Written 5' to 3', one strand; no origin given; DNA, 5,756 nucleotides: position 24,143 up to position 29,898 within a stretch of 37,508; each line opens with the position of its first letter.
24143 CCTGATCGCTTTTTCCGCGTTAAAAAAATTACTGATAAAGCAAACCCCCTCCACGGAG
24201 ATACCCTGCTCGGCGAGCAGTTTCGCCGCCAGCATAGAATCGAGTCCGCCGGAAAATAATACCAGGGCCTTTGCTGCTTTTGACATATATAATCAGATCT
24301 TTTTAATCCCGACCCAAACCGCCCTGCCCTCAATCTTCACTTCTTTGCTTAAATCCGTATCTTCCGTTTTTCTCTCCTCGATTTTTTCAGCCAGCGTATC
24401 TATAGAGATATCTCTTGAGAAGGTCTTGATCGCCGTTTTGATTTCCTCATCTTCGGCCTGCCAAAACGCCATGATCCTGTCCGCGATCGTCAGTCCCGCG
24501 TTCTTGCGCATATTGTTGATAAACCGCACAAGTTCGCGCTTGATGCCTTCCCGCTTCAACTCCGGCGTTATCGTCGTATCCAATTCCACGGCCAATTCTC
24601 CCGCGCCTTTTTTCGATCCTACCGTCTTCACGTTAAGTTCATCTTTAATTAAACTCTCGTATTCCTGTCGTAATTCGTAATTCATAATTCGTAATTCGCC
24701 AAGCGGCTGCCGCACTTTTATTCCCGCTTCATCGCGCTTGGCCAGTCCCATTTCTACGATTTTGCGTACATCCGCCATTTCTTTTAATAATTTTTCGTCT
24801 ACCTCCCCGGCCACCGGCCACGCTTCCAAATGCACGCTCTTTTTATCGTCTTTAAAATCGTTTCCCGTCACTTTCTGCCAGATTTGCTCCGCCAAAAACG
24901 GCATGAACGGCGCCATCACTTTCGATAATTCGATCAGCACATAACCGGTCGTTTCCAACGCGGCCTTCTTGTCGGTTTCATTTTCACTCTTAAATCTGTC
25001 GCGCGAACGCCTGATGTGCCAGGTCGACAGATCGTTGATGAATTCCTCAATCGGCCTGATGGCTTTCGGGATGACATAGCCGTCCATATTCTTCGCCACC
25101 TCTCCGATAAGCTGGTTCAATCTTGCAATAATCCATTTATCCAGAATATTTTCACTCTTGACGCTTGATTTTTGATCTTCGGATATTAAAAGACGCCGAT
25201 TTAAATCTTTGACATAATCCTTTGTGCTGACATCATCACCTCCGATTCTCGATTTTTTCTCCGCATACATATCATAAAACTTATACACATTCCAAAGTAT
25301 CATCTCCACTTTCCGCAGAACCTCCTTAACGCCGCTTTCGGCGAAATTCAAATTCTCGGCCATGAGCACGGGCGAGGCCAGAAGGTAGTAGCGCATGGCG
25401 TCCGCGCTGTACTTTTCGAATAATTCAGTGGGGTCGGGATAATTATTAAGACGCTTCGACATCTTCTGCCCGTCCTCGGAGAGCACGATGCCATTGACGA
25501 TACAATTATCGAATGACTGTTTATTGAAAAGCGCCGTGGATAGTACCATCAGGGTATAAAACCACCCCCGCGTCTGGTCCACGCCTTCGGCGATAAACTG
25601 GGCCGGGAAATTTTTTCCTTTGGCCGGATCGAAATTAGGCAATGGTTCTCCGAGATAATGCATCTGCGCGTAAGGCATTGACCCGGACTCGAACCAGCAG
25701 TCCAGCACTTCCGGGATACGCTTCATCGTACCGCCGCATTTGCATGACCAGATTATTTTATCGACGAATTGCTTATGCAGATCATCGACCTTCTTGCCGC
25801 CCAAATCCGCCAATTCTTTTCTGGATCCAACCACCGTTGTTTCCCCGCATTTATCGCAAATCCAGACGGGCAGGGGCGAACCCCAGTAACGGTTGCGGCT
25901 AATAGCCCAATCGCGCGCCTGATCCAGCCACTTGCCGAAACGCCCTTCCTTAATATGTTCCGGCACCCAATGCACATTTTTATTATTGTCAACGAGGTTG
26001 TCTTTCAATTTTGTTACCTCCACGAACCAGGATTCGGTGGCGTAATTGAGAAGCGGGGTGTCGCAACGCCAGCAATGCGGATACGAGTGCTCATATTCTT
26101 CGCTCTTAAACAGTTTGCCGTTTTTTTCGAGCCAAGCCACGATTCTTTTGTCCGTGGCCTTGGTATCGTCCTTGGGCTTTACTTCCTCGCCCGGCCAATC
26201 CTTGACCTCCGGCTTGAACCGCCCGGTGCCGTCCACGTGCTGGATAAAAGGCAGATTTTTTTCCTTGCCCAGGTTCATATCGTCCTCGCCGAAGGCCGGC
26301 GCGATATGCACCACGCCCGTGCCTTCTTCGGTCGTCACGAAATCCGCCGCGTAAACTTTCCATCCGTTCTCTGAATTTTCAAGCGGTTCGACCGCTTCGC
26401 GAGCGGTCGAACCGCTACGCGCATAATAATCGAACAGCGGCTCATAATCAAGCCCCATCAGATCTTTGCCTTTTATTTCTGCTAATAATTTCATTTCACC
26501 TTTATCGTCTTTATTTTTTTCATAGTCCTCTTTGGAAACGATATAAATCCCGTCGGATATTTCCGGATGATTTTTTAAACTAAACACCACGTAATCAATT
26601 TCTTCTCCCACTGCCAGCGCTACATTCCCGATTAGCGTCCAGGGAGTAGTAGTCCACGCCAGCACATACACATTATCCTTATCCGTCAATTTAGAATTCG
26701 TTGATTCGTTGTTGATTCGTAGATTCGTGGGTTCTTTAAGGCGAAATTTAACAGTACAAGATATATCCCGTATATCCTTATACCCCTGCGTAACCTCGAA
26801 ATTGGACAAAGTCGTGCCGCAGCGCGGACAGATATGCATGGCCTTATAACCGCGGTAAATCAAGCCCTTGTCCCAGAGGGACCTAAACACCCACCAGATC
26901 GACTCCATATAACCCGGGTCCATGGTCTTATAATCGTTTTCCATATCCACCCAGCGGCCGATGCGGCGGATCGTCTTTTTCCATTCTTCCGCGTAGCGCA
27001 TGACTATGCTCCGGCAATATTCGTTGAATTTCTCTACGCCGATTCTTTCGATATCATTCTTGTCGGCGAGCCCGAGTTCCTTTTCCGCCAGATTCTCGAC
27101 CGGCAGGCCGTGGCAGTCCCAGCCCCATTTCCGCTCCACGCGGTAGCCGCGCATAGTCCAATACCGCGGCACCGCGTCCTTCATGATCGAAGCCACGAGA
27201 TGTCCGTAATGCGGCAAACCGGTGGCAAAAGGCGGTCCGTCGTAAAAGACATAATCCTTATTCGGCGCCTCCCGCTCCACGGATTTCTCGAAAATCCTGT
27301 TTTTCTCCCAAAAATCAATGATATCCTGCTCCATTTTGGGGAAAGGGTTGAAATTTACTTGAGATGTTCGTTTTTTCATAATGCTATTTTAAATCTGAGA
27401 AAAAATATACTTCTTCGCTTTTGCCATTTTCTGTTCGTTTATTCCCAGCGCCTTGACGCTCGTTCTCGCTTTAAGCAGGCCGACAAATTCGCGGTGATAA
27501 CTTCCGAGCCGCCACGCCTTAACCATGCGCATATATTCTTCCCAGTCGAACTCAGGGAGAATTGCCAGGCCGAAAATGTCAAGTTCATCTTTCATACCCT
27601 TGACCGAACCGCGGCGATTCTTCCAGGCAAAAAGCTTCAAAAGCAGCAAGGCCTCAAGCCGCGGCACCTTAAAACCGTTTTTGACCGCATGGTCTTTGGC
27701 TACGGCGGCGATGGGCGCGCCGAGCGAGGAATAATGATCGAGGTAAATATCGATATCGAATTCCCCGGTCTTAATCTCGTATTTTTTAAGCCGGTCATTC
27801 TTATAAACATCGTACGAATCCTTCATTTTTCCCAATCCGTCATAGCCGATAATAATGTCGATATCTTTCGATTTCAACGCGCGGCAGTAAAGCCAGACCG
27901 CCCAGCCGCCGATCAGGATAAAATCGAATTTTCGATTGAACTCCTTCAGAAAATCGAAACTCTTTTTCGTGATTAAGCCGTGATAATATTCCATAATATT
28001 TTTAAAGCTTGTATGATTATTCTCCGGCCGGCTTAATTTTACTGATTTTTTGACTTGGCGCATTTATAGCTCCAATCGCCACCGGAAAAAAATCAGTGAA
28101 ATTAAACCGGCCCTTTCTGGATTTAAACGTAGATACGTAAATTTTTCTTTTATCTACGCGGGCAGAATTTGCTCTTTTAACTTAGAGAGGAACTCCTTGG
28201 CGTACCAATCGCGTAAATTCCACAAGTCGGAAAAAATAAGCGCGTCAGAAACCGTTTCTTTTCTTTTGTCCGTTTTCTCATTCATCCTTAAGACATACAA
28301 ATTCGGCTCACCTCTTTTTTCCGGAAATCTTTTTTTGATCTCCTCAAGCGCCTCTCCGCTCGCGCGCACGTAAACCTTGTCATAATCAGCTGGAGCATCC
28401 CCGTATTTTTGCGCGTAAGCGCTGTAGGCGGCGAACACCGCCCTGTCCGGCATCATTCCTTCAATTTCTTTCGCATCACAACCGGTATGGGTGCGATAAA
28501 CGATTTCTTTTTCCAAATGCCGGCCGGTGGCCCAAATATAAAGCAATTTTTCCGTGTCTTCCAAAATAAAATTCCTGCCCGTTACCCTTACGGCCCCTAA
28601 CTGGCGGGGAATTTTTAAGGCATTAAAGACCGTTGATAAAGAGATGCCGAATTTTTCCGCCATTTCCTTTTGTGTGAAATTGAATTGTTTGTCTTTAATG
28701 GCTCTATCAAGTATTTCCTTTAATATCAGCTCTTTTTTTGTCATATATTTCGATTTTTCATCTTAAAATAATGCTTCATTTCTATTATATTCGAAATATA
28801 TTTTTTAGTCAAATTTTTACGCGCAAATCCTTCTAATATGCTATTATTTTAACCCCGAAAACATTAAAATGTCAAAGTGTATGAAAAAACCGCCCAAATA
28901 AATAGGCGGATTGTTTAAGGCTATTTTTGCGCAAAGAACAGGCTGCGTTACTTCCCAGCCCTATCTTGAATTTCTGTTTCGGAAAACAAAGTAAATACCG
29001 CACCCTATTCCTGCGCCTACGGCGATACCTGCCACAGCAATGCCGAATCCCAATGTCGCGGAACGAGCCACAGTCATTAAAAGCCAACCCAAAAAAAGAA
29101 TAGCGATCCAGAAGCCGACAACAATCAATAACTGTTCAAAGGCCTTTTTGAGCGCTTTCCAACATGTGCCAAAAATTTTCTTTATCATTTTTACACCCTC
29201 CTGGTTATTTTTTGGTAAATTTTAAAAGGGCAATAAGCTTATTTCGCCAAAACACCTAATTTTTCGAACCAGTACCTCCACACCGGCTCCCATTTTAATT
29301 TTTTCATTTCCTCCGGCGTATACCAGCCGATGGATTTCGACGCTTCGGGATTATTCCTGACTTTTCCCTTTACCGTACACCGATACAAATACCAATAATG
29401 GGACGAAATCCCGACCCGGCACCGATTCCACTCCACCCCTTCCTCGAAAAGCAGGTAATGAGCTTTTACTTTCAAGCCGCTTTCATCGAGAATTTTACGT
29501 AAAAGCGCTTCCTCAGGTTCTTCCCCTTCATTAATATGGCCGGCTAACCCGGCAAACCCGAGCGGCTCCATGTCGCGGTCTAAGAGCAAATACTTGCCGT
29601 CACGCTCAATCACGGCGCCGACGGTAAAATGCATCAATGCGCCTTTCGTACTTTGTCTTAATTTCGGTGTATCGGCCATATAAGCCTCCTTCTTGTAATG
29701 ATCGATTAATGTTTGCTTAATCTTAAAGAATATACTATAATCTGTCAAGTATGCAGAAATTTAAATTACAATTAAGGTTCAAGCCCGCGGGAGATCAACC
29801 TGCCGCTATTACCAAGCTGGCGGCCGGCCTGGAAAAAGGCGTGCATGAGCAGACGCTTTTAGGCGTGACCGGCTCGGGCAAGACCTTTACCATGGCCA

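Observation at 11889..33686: Window-wide family of tandem repeats with 7-nt (or 14-nt) period, sitting in frame inside conserved genes as well as between genes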

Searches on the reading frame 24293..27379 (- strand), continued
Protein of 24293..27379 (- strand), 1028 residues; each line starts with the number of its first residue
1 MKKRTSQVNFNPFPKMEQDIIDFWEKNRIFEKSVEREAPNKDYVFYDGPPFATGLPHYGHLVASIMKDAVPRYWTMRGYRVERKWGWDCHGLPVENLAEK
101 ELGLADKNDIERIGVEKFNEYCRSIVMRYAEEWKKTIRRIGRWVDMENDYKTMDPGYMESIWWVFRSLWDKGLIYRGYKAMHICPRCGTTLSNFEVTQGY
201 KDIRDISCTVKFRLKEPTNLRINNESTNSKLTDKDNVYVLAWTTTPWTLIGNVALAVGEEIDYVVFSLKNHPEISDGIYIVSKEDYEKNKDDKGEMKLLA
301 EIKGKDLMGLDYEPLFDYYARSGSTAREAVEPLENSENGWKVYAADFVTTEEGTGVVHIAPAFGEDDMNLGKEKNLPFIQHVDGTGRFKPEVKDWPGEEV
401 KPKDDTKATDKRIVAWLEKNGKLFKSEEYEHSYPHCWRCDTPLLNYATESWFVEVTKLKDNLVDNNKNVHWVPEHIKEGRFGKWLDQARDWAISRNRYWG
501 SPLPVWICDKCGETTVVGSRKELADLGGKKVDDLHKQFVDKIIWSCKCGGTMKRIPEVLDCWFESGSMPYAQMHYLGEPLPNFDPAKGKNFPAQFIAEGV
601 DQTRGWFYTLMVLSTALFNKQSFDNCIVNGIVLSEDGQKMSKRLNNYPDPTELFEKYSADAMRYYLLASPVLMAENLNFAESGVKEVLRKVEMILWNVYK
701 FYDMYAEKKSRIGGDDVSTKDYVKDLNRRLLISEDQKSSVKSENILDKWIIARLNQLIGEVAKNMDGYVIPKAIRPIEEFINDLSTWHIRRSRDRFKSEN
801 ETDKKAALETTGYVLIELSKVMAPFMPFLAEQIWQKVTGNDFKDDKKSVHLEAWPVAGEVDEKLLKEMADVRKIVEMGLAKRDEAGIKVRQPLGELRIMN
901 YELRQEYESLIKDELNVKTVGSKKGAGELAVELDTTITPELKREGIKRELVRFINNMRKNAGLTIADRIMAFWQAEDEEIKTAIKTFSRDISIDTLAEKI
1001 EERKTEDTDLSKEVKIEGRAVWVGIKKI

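Call 37: find_encoding_contigs(protein=P0037, flank=10000, max_places=1)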
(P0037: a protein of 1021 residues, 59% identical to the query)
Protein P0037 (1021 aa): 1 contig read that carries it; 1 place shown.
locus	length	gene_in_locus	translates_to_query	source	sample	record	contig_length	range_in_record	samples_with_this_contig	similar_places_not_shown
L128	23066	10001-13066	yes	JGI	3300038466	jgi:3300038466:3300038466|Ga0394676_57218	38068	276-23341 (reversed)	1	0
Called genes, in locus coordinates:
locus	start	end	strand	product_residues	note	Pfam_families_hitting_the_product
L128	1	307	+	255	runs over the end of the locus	PF00121:TIM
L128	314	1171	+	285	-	PF01116:F_bP_aldolase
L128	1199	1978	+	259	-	PF23914:TPR_CcmH_CycH (faint), PF25063:ARM_TT21_C (weak), PF13428:TPR_14 (faint), PF07719:TPR_2 (faint), PF13181:TPR_8 (faint), PF13424:TPR_12 (faint), PF14559:TPR_19 (faint), PF00515:TPR_1 (faint)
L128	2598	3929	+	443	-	PF01566:Nramp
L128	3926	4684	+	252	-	PF02353:CMAS, PF13489:Methyltransf_23, PF05401:NodS (weak), PF05175:MTS, PF13847:Methyltransf_31, PF08241:Methyltransf_11, PF08242:Methyltransf_12, PF13649:Methyltransf_25, +1 more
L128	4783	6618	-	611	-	PF00270:DEAD (weak), PF04851:ResIII, PF17757:UvrB_inter, PF27431:UvrB_3rd, PF00271:Helicase_C, PF12344:UvrB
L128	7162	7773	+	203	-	-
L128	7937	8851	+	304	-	PF03741:TerC, PF04332:DUF475, PF03741:TerC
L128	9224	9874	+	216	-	PF09997:DUF2238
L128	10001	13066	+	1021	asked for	PF00133:tRNA-synt_1, PF09334:tRNA-synt_1g, PF08264:Anticodon_1, PF19302:DUF5915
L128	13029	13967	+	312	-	PF00892:EamA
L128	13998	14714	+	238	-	PF18916:Lycopene_cyc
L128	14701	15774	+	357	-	PF02568:ThiI, PF03054:tRNA_Me_trans (weak), PF18297:NFACT-R_2 (faint)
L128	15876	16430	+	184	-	PF04011:LemA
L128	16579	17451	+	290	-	-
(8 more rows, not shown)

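Call 55: find_encoding_contigs(protein=P0012, flank=10000, max_places=1)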
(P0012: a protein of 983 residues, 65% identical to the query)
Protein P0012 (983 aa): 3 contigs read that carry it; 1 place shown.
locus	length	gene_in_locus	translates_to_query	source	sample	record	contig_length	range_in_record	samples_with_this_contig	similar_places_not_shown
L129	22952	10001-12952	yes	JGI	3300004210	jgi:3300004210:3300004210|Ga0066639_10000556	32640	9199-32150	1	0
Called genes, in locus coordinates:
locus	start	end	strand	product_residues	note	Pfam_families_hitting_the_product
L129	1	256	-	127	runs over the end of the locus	-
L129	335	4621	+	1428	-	PF11617:Cu-binding_MopE, PF16656:Pur_ac_phosph_N (weak), PF00041:fn3, PF18884:TSP3_bac (faint)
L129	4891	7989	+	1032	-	-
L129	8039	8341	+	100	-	-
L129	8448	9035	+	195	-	PF01725:Ham1p_like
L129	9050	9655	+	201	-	-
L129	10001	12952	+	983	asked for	PF00133:tRNA-synt_1, PF09334:tRNA-synt_1g (weak), PF08264:Anticodon_1, PF19302:DUF5915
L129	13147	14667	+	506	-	PF13687:DUF4153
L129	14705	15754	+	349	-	PF02568:ThiI, PF03054:tRNA_Me_trans (weak)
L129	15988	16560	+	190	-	PF04011:LemA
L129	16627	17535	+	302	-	PF01435:Peptidase_M48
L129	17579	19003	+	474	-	PF02127:Peptidase_M18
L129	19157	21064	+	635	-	PF00989:PAS (weak), PF00512:HisKA, PF02518:HATPase_c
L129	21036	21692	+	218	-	-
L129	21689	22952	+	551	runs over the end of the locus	PF00989:PAS (weak), PF08448:PAS_4 (faint), PF13188:PAS_8 (faint), PF13426:PAS_9, PF00512:HisKA, PF13581:HATPase_c_2 (weak), PF02518:HATPase_c, PF13589:HATPase_c_3 (weak)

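Call 93: predict_structure(alignment_id=A1)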
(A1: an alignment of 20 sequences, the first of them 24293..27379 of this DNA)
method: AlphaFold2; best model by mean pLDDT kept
length: 1028 residues; sequences in the alignment: 20
mean_pLDDT: 57.4   pTM: 0.40
mean pLDDT of the five models: 57.4, 56.3, 52.9, 52.7, 52.2
residues with pLDDT >= 90: 38; 70-90: 330; 50-70: 184; < 50: 476
segments of 3 or more residues with pLDDT < 50: 1-13, 31-71, 78-99, 125-204, 224-226, 320-338, 345-352, 357-380, 430-505, 518-520, 531-539, 555-686, 713-739, 767-771
pLDDT, mean of each block of 10 residues (from residue 1): 33 51 55 45 35 33 44 51 30 40 51 53 48 33 29 31 31 25 30 32 61 85 56 81 70 63 78 68 76 68 82 68 37 44 47 47 37 44 57 65 70 86 74 30 22 27 41 36 35 27 53 54 69 45 79 52 27 36 44 39 40 43 44 43 41 34 33 34 47 72 67 42 35 35 84 90 57 69 84 78 85 88 61 73 54 70 89 88 73 87 86 85 83 83 85 86 76 90 88 85 88 84 90
secondary structure, 60 per line:
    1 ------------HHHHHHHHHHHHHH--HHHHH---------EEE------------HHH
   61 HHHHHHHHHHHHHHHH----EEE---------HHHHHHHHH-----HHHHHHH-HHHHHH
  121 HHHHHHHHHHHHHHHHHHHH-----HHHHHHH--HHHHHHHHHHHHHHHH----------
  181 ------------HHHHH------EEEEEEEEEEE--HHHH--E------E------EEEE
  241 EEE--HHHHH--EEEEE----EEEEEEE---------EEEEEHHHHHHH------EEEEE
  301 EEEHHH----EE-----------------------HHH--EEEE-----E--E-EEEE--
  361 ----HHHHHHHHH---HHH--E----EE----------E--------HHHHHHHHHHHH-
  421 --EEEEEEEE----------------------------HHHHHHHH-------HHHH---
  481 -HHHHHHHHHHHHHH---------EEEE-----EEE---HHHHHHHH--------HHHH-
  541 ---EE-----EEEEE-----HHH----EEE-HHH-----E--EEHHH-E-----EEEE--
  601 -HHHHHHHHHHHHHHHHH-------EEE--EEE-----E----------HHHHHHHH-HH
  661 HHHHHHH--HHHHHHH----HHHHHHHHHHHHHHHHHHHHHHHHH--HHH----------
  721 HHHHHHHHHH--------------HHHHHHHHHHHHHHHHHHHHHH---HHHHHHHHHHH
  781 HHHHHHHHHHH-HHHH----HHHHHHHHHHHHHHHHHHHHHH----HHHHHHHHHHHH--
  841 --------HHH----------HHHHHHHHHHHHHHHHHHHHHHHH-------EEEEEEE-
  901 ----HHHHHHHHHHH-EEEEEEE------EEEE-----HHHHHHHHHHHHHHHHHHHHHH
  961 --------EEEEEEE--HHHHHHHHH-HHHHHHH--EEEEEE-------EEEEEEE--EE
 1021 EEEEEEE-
elements in order (helices of 4 or more, strands of 3 or more residues): H13-26 H29-33 E43-45 H58-76 E81-83 H93-101 H107-113 H115-140 H146-152 H155-170 H193-197 E204-214 H217-220 E237-243 H246-250 E253-257 E262-268 E278-282 H283-289 E296-303 E341-344 E355-358 H365-373 H408-419 E423-430 H459-466 H474-477 H482-495 E505-508 E514-516 H520-527 H536-539 E551-555 E568-570 E595-598 H602-618 E626-628 E631-633 H650-657 H659-667 H670-676 H681-705 H721-730 H745-766 H770-791 H793-796 H801-822 H827-838 H862-885 E893-899 H905-915 E917-923 E930-933 H939-960 E969-975 H978-986 H988-994 E997-1002 E1010-1016 E1019-1027
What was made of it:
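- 24668..24698 (-): ileS C-terminal tract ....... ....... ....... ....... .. encoding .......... (aa 894-904). In the model it is beta-strand 893-899 plus a turn, with local pLDDT about 87 (call 93).
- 26695..26728 (-): ileS N-terminal tract: four copies of ACGAATY at irregular spacing (8, 11, 8 nt) encoding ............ (aa 218-229). A decayed heptamer tract. The model shows a low-confidence loop after strand 204-214 (call 93).
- Tried and rejected: Only its confident C-terminal part was used (call 93).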

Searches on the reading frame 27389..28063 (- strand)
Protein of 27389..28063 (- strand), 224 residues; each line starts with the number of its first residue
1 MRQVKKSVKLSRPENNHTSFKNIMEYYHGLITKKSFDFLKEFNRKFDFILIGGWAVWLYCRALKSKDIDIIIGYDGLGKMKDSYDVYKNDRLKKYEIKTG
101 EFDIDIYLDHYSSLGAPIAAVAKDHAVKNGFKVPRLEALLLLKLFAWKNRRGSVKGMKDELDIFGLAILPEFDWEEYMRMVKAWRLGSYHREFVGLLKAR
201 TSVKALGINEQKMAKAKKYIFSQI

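Call 65: search_protein_families(library=pfam, proteins=[window:27389-28063:-])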
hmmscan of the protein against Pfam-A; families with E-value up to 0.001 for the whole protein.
window:27389-28063:- (224 aa): 0 families

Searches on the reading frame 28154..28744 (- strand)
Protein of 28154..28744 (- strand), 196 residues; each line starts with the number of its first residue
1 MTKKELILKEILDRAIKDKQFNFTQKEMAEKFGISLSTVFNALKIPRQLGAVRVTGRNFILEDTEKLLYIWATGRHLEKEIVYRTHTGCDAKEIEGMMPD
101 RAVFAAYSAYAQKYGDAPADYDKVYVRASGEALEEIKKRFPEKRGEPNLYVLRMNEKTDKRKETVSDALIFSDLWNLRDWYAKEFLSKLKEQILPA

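Call 65: search_protein_families(library=pfam, proteins=[window:28154-28744:-])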
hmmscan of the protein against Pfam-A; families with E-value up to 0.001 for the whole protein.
window:28154-28744:- (196 aa): 4 families
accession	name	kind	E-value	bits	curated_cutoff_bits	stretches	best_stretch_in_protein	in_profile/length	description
PF13545.12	HTH_Crp_2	-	1.8e-05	25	27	1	20-67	20-67/70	Crp-like helix-turn-helix domain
PF05732.17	RepL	-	0.00015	21.8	20.3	1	4-47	57-100/164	Firmicute plasmid replication protein (RepL)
PF13730.12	HTH_36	-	0.00056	20.1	25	0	6-44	9-47/55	Helix-turn-helix domain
PF08279.18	HTH_11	-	0.00091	19.5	25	0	10-55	4-47/55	HTH domain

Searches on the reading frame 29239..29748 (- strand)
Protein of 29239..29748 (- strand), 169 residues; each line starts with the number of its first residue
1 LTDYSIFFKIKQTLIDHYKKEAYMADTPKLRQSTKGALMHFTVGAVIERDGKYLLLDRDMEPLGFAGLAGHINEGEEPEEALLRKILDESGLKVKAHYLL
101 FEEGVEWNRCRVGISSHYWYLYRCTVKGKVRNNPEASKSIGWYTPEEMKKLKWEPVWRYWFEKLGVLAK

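Call 65: search_protein_families(library=pfam, proteins=[window:29239-29748:-])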
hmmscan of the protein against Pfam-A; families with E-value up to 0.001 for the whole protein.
window:29239-29748:- (169 aa): 1 family
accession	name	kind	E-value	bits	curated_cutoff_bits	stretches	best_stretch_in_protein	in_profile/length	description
PF00293.34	NUDIX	-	1.6e-12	48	21.1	1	40-160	3-130/134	NUDIX domain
